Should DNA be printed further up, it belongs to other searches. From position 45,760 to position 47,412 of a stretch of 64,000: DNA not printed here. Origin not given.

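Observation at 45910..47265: Unusual fusion of a HAD phosphatase to a QueG-like 4Fe-4S (epoxyqueuosine-reductase-type) domain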

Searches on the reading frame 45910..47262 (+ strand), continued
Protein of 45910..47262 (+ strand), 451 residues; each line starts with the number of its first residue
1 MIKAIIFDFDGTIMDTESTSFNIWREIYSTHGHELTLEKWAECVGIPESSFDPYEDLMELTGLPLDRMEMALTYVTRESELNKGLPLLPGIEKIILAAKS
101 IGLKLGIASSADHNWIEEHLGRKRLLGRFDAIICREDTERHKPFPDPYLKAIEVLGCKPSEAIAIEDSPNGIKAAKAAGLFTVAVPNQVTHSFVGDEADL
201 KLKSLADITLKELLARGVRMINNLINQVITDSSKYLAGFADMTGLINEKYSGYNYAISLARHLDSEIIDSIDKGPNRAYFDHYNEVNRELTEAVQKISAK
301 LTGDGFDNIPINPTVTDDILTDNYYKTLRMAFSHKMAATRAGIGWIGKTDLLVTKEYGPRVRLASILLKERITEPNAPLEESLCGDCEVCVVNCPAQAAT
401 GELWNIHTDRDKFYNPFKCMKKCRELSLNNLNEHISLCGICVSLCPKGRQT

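Call 42: search_protein_families(library=pfam, proteins=[P0207, P0148, P0238, P0028, P0138], max_evalue=0.001)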
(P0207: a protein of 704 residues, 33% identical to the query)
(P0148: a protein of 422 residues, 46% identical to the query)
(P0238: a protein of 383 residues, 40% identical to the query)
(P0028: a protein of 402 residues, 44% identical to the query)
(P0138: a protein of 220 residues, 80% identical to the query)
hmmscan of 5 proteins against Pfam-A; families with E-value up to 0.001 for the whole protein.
P0207 (704 aa): 5 families
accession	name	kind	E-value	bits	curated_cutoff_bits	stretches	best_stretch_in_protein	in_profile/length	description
PF13419.12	HAD_2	-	3e-70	236.4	23.8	2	5-186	1-178/178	Haloacid dehalogenase-like hydrolase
PF00702.32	Hydrolase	-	5.3e-63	213.3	26.4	2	265-444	1-191/191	haloacid dehalogenase-like hydrolase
PF13242.12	Hydrolase_like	-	2.2e-12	47.2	22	2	143-208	4-74/75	HAD-hyrolase-like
PF02616.19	SMC_ScpA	-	1.4e-08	35.5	24.6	1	512-573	2-64/232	Segregation and condensation protein ScpA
PF12710.13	HAD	-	5e-06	27.5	27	0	5-129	1-127/189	haloacid dehalogenase-like hydrolase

P0148 (422 aa): 9 families
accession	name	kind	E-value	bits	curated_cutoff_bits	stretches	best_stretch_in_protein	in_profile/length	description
PF00583.31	Acetyltransf_1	-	9.2e-13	48.9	20.7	1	311-397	31-116/116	Acetyltransferase (GNAT) family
PF13508.13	Acetyltransf_7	-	1.1e-10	42.1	27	1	315-399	4-84/84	Acetyltransferase (GNAT) domain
PF13673.13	Acetyltransf_10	-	1.1e-09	38.8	23.6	1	303-403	19-113/128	Acetyltransferase (GNAT) domain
PF13484.11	Fer4_16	-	8.1e-09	36.6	30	1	174-238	1-65/66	4Fe-4S double cluster binding domain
PF00037.32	Fer4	-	4.2e-05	23.6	21.1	0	170-189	3-22/24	4Fe-4S binding domain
PF08445.16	FR47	-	5e-05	23.7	22.1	1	345-400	26-80/86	FR47-like protein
PF13237.11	Fer4_10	-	7.3e-05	23.1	25.5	0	170-190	4-25/53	4Fe-4S dicluster domain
PF24553.2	Rv0428c_C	-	0.0001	22.5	27.2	0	303-399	123-217/224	Probable histone acetyltransferase Rv0428c C-terminal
PF12838.12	Fer4_7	-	0.00019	22.2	27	0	174-238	1-50/52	4Fe-4S dicluster domain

P0238 (383 aa): 6 families
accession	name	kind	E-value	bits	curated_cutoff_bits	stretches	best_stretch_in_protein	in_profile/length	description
PF13673.13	Acetyltransf_10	-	1.5e-08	35.2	23.6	1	312-373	50-111/128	Acetyltransferase (GNAT) domain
PF00583.31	Acetyltransf_1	-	1.9e-08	35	20.7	1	271-369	21-116/116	Acetyltransferase (GNAT) family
PF13484.11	Fer4_16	-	2.3e-07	31.9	30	1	159-222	1-65/66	4Fe-4S double cluster binding domain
PF13508.13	Acetyltransf_7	-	2.3e-07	31.5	27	1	302-370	16-83/84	Acetyltransferase (GNAT) domain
PF00037.32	Fer4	-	8.1e-05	22.7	21.1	0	154-175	2-23/24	4Fe-4S binding domain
PF13237.11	Fer4_10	-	0.0004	20.7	25.5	0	156-175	5-22/53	4Fe-4S dicluster domain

P0028 (402 aa): 7 families
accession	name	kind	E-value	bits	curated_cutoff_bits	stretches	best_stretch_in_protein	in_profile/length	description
PF13484.11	Fer4_16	-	2.1e-07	32.1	30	1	322-385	1-65/66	4Fe-4S double cluster binding domain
PF12838.12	Fer4_7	-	1.5e-05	25.8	27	1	322-386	1-51/52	4Fe-4S dicluster domain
PF00037.32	Fer4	-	1.9e-05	24.7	21.1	1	316-337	1-22/24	4Fe-4S binding domain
PF12837.12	Fer4_6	-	6.5e-05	23.1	25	1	316-337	2-23/24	4Fe-4S binding domain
PF06935.16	DUF1284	-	0.00022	22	25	1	36-117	15-83/102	Protein of unknown function (DUF1284)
PF13237.11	Fer4_10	-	0.0006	20.1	25.5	0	317-362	3-52/53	4Fe-4S dicluster domain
PF12797.12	Fer4_2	-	0.00061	20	24.5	1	316-335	3-22/22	4Fe-4S binding domain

P0138 (220 aa): 3 families
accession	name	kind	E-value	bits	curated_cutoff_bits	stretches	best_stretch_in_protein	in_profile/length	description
PF13419.12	HAD_2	-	1.5e-35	123.3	23.8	1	5-185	1-178/178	Haloacid dehalogenase-like hydrolase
PF00702.32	Hydrolase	-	2.7e-27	96.9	26.4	1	2-179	1-191/191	haloacid dehalogenase-like hydrolase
PF12710.13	HAD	-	0.0002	22.3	27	1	5-135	1-130/189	haloacid dehalogenase-like hydrolase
